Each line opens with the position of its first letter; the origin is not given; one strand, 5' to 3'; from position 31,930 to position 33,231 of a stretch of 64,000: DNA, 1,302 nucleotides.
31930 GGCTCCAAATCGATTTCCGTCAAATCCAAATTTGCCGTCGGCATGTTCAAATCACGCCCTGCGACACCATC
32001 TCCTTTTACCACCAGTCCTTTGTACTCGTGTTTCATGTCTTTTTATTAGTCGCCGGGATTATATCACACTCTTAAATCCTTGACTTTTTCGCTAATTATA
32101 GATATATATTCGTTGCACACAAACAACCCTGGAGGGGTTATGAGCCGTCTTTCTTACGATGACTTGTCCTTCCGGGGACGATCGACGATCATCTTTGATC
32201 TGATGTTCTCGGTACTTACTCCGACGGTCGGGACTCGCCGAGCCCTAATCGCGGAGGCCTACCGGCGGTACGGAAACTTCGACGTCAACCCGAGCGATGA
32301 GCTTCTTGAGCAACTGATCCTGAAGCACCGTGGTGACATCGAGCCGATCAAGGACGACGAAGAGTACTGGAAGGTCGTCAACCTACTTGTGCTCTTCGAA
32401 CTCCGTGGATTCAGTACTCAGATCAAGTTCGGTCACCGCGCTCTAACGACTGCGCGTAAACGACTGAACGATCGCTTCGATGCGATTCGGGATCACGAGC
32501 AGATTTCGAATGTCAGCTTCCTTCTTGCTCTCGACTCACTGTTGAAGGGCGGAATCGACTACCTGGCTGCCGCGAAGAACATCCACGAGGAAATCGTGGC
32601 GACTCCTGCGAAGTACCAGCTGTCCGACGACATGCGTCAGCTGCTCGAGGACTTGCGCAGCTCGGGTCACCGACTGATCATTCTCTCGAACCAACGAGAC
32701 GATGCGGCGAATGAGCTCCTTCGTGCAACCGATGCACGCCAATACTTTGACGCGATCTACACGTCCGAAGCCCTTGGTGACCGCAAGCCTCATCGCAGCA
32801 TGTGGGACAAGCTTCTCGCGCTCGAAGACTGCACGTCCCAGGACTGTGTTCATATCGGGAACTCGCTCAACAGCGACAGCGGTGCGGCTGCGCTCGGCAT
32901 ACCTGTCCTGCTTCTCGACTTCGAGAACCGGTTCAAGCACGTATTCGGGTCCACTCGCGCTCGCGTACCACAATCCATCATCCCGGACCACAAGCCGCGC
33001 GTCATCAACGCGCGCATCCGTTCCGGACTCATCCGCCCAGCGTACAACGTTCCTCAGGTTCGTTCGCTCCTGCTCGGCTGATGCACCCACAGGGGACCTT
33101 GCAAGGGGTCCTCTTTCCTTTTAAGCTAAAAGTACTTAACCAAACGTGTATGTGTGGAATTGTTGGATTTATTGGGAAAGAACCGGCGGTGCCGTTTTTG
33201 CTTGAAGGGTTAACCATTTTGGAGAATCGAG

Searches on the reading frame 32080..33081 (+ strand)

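Call 30: search_protein_families(library=pfam, max_evalue=0.01, proteins=[window:32080-33081:+])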
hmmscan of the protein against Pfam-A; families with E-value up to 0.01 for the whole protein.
window:32080-33081:+ (333 aa): 3 families
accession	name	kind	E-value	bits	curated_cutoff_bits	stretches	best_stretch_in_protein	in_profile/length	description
PF00702.32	Hydrolase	-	4.1e-15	57.1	26.4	1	69-271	27-188/191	haloacid dehalogenase-like hydrolase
PF13419.12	HAD_2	-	3.4e-14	53.8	23.8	1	169-277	69-176/178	Haloacid dehalogenase-like hydrolase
PF05227.19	CHASE3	-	0.0069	16.7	28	0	163-228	53-119/138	CHASE3 domain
